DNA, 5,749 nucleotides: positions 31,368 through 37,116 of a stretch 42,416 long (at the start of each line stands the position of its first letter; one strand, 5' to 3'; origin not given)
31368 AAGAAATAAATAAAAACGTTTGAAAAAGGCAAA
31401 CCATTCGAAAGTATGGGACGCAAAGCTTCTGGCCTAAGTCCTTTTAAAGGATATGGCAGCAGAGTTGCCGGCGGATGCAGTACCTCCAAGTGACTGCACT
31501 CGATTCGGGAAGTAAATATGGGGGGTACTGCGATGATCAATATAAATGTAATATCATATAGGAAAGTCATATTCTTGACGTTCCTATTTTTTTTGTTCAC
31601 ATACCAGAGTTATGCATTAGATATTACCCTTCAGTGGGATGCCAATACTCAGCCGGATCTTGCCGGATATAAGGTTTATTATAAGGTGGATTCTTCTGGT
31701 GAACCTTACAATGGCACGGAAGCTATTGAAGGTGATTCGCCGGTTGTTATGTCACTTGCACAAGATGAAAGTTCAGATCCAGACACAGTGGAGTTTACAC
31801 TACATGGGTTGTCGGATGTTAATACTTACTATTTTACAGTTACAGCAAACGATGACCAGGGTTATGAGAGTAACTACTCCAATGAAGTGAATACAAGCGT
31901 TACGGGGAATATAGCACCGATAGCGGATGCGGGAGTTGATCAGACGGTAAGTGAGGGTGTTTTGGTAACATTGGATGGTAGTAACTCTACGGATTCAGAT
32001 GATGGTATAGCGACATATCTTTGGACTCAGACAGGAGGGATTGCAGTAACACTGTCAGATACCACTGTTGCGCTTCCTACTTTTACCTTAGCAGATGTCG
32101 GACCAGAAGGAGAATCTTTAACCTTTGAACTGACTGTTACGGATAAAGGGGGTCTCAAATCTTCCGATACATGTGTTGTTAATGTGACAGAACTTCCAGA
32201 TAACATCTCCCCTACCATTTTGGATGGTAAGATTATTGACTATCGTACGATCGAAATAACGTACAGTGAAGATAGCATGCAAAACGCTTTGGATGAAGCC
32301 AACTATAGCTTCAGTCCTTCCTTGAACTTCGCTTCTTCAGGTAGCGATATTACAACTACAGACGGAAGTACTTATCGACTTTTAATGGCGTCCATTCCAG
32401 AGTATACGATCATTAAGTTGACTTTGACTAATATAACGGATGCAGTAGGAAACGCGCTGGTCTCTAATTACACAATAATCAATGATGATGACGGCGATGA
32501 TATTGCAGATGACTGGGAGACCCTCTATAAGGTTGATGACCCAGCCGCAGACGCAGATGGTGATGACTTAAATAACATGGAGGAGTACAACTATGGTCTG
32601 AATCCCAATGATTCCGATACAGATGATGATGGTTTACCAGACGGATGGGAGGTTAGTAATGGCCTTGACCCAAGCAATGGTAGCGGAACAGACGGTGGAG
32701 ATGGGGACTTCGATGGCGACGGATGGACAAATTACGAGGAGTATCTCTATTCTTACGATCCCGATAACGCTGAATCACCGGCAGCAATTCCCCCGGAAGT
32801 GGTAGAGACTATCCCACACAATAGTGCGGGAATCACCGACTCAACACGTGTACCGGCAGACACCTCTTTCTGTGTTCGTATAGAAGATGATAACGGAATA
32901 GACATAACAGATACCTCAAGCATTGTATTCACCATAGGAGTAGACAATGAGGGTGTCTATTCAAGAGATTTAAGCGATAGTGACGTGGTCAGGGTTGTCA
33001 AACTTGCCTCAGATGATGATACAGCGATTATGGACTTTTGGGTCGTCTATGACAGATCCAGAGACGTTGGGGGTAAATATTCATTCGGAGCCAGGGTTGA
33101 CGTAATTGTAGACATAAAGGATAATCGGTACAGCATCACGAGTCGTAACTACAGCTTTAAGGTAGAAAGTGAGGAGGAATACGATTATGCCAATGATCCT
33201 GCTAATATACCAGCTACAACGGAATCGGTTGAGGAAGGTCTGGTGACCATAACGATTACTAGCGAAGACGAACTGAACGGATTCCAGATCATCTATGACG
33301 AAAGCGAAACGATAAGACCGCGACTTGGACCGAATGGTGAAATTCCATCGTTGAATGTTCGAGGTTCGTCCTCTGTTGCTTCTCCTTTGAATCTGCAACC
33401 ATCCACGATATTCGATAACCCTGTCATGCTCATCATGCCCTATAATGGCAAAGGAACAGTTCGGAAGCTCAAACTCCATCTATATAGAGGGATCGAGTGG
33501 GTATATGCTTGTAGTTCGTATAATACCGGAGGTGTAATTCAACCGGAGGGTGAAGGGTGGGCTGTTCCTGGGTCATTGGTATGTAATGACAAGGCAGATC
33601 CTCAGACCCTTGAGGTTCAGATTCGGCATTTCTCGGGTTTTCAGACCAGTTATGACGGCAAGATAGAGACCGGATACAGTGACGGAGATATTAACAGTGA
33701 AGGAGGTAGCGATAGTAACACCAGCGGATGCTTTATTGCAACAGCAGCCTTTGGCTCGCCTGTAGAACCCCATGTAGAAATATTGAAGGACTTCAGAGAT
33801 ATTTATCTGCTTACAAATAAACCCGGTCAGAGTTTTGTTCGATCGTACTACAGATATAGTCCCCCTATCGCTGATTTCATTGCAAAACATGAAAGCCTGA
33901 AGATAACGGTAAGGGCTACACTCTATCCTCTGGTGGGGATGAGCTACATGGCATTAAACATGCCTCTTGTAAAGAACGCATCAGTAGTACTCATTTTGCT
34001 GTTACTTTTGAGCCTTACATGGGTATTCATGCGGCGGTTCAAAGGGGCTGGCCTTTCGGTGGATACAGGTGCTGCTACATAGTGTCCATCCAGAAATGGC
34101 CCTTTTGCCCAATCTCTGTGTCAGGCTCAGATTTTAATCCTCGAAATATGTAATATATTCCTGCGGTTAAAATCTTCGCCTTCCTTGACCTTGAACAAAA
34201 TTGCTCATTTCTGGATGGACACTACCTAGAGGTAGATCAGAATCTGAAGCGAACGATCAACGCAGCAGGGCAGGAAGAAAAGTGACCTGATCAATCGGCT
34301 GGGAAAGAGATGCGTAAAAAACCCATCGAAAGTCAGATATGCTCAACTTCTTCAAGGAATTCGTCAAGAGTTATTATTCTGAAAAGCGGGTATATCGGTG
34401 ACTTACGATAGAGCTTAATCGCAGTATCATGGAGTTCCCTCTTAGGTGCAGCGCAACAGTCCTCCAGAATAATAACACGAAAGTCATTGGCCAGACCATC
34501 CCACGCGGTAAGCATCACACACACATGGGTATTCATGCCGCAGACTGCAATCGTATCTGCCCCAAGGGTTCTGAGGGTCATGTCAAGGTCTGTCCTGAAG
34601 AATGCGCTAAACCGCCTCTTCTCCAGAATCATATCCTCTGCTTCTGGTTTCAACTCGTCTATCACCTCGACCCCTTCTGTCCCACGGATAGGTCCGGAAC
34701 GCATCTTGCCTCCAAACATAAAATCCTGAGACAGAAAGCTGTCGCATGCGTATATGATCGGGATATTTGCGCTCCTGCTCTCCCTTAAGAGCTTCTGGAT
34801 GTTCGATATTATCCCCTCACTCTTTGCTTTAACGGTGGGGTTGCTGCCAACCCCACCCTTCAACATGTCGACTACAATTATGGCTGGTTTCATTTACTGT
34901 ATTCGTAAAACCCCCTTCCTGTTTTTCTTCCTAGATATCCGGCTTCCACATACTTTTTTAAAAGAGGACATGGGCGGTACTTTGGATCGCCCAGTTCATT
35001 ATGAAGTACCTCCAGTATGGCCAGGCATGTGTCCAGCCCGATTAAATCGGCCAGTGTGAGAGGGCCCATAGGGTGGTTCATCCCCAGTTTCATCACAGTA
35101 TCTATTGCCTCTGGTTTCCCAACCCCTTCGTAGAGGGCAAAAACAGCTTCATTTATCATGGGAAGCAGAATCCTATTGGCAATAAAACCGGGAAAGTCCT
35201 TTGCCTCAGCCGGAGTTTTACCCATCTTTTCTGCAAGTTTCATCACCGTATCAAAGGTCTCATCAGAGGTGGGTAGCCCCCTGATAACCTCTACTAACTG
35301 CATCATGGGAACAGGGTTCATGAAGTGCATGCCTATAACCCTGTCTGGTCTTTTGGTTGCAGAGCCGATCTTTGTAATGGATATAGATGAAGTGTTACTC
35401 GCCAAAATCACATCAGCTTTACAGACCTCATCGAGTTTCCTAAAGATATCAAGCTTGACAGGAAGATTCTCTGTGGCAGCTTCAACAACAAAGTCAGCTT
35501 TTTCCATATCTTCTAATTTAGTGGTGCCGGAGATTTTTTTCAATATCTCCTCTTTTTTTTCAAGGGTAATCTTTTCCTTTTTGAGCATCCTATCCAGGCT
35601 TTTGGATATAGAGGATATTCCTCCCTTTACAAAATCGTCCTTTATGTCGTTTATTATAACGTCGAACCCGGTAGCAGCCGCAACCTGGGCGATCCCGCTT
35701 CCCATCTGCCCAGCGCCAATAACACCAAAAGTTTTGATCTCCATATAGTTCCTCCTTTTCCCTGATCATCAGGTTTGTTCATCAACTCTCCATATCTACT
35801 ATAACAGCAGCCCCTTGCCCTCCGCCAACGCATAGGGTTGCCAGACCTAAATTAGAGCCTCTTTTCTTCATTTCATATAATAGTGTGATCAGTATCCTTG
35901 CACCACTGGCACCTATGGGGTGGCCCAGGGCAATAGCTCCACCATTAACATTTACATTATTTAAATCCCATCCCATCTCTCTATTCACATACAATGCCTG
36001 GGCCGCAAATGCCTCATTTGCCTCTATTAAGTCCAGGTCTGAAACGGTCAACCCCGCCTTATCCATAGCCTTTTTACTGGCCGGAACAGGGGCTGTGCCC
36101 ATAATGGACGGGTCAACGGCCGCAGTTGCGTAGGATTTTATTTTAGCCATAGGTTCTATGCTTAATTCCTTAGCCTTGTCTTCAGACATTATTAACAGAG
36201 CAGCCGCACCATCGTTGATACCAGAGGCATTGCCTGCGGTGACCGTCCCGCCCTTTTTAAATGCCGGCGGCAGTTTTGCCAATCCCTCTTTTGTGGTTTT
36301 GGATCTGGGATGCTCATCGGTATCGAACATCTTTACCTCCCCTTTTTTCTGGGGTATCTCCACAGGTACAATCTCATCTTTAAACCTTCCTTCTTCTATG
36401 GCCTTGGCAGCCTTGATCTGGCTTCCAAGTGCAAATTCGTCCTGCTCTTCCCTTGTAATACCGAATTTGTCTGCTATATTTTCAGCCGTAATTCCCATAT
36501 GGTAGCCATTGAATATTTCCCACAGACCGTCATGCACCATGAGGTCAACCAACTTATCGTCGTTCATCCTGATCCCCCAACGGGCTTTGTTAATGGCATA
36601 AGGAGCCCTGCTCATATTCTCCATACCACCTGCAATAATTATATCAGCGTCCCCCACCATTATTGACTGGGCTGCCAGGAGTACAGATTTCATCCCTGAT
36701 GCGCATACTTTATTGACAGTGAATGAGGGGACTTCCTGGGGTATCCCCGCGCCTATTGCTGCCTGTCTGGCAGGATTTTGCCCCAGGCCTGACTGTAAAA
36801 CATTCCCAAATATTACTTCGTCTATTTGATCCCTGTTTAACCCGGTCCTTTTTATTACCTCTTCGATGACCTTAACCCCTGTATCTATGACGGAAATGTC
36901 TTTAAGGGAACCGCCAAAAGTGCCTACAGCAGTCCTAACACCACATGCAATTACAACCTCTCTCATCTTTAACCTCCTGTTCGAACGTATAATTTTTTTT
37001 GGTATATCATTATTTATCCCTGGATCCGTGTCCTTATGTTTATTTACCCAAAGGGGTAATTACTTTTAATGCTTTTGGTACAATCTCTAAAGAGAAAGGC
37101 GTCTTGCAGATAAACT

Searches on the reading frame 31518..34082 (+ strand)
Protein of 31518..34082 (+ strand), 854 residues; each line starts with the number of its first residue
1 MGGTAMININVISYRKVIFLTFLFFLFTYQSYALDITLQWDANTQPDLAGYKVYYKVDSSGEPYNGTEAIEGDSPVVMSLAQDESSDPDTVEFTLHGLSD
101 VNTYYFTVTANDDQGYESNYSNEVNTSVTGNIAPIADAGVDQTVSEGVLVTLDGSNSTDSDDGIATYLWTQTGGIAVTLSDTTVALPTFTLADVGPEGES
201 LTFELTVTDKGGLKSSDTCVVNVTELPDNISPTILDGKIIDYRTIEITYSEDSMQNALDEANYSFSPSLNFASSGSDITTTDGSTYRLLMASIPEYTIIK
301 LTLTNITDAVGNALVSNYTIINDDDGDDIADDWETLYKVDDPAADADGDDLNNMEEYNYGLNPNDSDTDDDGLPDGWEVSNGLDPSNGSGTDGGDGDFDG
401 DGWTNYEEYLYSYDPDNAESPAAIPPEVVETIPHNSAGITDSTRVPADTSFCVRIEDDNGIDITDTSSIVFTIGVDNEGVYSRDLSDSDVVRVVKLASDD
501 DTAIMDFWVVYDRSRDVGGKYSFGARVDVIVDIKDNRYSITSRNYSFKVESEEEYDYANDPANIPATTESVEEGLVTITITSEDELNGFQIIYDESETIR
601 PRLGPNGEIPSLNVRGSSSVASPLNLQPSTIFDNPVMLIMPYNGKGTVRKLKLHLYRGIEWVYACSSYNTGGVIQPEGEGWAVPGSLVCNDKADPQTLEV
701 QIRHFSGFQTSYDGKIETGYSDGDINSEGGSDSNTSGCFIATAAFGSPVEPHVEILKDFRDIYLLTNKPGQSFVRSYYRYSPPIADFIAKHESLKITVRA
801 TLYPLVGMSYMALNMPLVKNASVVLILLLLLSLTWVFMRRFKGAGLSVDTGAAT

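Call 3: search_protein_families(library=pfam, proteins=[window:31518-34082:+], max_evalue=0.01)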
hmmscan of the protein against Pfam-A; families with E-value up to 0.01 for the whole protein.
window:31518-34082:+ (854 aa): 3 families
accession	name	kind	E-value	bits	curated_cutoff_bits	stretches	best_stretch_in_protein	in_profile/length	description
PF22352.2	K319L-like_PKD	-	9.1e-17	61.3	27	1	138-223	1-84/84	K319L-like, PKD domain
PF18911.6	PKD_4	-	2e-05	25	27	1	131-217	1-79/85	PKD domain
PF00041.27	fn3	-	2.9e-05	24.6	25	1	35-126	15-83/84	Fibronectin type III domain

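Call 4: search_protein_families(library=ncbifam, proteins=[window:31518-34082:+], max_evalue=0.01)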
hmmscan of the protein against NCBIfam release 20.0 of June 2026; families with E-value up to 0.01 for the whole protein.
window:31518-34082:+ (854 aa): 6 families
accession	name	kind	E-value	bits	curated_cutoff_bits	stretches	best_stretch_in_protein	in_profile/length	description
NF041770.1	CFI_box_CTERM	domain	1.8e-29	101.3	40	1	738-806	1-69/69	CFI-box-CTERM domain-containing protein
NF038112.1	myxo_dep_M36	subfamily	5e-21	73.6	1500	1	87-337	1243-1394/1604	myxosortase-dependent M36 family metallopeptidase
NF038111.1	rhom_dep_M36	equivalog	6.2e-11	40.5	1700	1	130-230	1183-1282/1315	rhombosortase-dependent M36 family metallopeptidase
NF047639.1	throspo3_MtsD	equivalog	0.0012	17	800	1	313-387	447-529/651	cell-cell cohesion protein MtsD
NF042425.1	Amuc_1099_fam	equivalog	0.0025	17.4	50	1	372-420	107-152/321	Amuc_1099 family pilus-like system protein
NF052318.1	T9SS_sortase_N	equivalog_domain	0.0051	16.9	40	0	16-54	4-42/140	type IX secretion system sortase PorU, long form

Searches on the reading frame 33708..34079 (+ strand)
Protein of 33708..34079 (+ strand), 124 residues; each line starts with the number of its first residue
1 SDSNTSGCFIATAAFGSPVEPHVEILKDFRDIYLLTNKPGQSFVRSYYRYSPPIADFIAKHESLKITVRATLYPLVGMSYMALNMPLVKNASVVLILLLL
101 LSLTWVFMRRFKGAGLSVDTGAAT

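Call 41: search_protein_representatives(protein=window:33708-34079:+)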
Query: 124 residues. Proteins with E-value up to 0.001 (for the whole library): 18620; up to 1e-10: 8175; up to 1e-30: 10. The best 150 are listed.
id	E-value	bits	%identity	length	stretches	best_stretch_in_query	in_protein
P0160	6.7e-73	258.4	99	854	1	1-124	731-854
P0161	7.9e-48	177.6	54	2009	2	6-98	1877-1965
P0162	2.8e-38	146.8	47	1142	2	4-92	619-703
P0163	1.0e-34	135.3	62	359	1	5-111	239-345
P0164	2.2e-34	134.2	54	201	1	4-115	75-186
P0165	4.4e-32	126.8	61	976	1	6-104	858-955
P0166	4.0e-31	123.7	62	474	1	4-100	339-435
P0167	4.3e-31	123.6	50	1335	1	3-116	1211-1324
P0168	4.8e-31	123.5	68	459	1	6-92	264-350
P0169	5.9e-31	123.2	55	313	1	2-111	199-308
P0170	1.3e-30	122.0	55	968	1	5-114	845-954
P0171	2.8e-30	121.0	47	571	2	3-121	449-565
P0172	7.3e-30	119.7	57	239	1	4-104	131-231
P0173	1.0e-29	119.2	55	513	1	5-110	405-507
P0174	1.8e-29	118.4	56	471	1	5-111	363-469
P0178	2.9e-29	117.7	57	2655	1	6-110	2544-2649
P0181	4.0e-29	117.3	53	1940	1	6-114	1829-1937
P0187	7.7e-29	116.4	53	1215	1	4-110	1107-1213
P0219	9.3e-28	112.9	52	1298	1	3-107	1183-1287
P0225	1.0e-27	112.7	54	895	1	4-110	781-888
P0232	1.9e-27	111.9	54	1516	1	6-112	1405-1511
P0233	2.0e-27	111.8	51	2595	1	6-112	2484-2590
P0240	2.9e-27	111.3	53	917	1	6-113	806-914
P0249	4.6e-27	110.6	50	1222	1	6-111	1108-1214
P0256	7.1e-27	110.0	54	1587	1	6-109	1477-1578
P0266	1.0e-26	109.5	53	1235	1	6-111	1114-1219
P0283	1.9e-26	108.7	55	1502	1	3-108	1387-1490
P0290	2.3e-26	108.3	51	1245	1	6-112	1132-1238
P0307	4.4e-26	107.4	53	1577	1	3-109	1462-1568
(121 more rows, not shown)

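Call 43: find_related_loci(query=A5, collection=metagenome_contigs, flank=10000)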
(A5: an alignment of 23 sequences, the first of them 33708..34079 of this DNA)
Query A5 (124 aa) in metagenome_contigs; peptide patterns used: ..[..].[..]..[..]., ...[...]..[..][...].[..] (x = any residue, [..] = any of these).
600 stretches matched a pattern (row limit reached: there are more); 587 encode a relative of the query (tblastn E <= 1e-3); the best 80 are kept; 80 distinct loci.
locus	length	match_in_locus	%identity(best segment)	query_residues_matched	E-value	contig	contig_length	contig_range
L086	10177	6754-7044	57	1-97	9e-36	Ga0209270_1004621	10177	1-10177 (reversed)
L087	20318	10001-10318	56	8-112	1e-34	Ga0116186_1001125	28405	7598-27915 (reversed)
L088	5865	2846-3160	53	8-112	6e-34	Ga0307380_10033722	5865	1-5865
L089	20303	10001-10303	55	8-110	3e-34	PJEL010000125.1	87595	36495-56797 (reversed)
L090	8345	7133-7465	52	2-112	4e-34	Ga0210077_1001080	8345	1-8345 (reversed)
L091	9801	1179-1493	53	8-112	9e-34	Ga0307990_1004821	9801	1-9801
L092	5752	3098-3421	46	3-110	4e-33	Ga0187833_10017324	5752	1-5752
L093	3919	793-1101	53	6-112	4e-33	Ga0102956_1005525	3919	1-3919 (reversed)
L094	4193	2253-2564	55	8-110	6e-33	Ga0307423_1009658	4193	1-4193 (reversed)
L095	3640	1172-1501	49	8-114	1e-32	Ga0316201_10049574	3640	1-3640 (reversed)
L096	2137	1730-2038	55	8-113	7e-33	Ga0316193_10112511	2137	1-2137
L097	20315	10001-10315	52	8-111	7e-33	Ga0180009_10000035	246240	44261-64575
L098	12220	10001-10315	57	8-112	9e-33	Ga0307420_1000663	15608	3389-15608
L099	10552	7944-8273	49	1-110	3e-32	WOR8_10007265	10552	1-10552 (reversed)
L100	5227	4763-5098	47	1-112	2e-32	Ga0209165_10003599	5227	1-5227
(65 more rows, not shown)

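Call 49: list_cluster_members(proteins=[P0161, P0162, P0163, P0165, P0167, P0170, P0178, P0181, P0187, P0233])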
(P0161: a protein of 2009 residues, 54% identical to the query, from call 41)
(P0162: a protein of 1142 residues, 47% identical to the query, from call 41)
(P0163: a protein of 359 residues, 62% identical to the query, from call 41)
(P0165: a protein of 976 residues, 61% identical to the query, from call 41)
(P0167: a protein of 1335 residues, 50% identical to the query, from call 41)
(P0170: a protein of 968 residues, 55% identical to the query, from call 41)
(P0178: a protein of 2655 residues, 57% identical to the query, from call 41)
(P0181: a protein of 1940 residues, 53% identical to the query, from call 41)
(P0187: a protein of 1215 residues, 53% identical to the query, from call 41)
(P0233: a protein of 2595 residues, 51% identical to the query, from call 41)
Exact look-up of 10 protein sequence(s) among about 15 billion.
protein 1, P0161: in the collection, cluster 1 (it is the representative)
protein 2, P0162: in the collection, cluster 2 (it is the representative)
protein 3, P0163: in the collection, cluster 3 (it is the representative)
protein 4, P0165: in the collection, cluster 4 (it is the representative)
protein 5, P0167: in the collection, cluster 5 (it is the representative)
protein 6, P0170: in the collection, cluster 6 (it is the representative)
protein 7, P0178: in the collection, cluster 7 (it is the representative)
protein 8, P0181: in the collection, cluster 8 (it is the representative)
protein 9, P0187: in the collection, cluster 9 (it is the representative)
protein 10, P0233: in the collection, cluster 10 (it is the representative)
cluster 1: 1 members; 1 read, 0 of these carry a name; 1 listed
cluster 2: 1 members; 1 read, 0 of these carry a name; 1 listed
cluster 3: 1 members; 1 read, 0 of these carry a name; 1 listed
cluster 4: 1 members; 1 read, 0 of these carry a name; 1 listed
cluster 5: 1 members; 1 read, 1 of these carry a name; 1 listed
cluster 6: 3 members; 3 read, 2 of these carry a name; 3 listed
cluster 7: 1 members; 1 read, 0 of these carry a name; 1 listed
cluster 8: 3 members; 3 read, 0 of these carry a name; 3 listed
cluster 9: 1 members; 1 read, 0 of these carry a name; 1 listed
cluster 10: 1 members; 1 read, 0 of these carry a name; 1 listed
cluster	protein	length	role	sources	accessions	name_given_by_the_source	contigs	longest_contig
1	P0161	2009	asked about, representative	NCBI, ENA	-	-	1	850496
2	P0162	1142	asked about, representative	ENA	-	-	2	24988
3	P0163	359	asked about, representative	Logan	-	-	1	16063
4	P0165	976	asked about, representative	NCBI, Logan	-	-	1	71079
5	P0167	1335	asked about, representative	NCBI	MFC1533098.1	beta strand repeat-containing protein [Thermodesulfobacteriota bacterium]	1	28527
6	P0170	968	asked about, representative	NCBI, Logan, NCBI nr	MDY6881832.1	MAG: fibronectin type III domain-containing protein [Thermodesulfobacteriota bacterium] | fibronectin type III domain-containing protein [Thermodesulfobacteriota bacterium]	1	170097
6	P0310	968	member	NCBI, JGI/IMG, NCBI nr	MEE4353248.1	MAG: fibronectin type III domain-containing protein [Desulfatiglans sp.] | hypothetical protein | fibronectin type III domain-containing protein [Desulfatiglans sp.]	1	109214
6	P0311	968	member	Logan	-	-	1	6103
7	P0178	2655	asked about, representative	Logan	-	-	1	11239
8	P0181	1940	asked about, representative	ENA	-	-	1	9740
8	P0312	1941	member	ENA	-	-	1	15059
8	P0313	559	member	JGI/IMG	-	-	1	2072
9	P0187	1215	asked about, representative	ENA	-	-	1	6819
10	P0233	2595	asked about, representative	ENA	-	-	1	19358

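Call 57: list_cluster_members(proteins=[P0219, P0225, P0232, P0240, P0249, P0256, P0266, P0283, P0290, P0307])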
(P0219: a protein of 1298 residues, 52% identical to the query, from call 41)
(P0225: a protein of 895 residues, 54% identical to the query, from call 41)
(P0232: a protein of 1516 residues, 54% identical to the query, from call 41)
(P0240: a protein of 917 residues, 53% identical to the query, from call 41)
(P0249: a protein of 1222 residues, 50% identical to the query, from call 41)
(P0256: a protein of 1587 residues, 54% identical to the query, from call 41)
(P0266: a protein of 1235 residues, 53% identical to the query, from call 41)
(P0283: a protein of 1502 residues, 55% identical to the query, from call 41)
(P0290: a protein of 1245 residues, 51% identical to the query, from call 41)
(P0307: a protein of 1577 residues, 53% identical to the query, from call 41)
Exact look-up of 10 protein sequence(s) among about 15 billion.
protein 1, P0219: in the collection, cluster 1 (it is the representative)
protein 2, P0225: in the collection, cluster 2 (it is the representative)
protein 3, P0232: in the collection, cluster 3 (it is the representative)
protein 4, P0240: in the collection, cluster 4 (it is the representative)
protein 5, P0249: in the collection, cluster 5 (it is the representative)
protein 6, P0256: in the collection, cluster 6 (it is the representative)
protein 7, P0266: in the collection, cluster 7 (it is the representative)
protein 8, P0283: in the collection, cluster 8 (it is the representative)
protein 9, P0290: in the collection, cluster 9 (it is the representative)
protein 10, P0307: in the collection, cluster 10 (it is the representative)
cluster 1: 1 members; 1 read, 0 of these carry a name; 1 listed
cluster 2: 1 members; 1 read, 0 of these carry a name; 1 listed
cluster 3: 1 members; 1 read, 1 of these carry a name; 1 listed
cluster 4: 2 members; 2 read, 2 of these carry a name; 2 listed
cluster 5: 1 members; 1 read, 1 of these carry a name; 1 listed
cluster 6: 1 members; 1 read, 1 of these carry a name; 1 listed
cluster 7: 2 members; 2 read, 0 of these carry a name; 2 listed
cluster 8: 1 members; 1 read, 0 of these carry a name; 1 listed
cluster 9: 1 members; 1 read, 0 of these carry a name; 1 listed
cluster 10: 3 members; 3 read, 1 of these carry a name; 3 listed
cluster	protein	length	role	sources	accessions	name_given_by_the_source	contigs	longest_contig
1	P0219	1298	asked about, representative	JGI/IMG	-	-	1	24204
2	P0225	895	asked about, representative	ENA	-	-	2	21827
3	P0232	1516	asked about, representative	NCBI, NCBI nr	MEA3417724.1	MAG: CFI-box-CTERM domain-containing protein [Thermodesulfobacteriota bacterium] | CFI-box-CTERM domain-containing protein [Thermodesulfobacteriota bacterium]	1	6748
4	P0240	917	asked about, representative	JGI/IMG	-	chitinase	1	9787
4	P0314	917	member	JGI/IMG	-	chitinase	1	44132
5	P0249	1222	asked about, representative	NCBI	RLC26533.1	MAG: hypothetical protein DRH56_04365, partial [Deltaproteobacteria bacterium]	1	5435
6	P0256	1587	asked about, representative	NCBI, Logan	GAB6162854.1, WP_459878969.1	hypothetical protein JCM12298_20140 [Desulfothermus naphthae]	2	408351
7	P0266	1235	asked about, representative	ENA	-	-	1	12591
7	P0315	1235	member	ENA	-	-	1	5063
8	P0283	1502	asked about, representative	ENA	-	-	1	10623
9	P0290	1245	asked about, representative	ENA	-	-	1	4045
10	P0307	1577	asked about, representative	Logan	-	-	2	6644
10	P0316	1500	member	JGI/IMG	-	hypothetical protein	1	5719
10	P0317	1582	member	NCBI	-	-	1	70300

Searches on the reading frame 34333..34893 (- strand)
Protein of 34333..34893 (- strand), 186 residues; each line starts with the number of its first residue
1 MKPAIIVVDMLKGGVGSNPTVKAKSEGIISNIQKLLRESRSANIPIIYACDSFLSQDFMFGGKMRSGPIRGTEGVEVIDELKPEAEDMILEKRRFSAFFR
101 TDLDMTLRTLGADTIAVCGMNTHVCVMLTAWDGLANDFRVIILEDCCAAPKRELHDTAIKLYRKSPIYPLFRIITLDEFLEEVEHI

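Call 66: search_protein_families(library=pfam, proteins=[window:34333-34893:-], max_evalue=0.00001)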
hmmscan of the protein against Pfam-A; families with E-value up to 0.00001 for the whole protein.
window:34333-34893:- (186 aa): 1 family
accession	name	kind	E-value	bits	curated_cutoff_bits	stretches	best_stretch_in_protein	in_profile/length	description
PF00857.26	Isochorismatase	-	5.1e-41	141.1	27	1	4-164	2-165/175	Isochorismatase domain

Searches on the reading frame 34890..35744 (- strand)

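Call 66: search_protein_families(library=pfam, proteins=[window:34890-35744:-], max_evalue=0.00001)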
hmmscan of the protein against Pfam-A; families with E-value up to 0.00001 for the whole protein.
window:34890-35744:- (284 aa): 2 families
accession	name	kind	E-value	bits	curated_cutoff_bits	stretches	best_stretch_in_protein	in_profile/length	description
PF02737.24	3HCDH_N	-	5.4e-65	219.1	22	1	7-183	3-179/180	3-hydroxyacyl-CoA dehydrogenase, NAD binding domain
PF00725.27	3HCDH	-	5.3e-38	129.9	22.1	1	186-282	1-97/97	3-hydroxyacyl-CoA dehydrogenase, C-terminal domain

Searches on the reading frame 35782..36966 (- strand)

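Call 66: search_protein_families(library=pfam, proteins=[window:35782-36966:-], max_evalue=0.00001)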
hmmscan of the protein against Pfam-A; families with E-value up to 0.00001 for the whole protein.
window:35782-36966:- (394 aa): 3 families
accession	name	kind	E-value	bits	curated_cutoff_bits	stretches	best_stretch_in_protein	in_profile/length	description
PF00108.29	Thiolase_N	-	3.4e-108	361.4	26.4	1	4-263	1-260/260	Thiolase, N-terminal domain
PF02803.24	Thiolase_C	-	1.9e-54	183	27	1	271-391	2-122/123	Thiolase, C-terminal domain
PF00109.32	ketoacyl-synt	-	7.3e-06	26.2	20.8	0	80-120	166-206/252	Beta-ketoacyl synthase, N-terminal domain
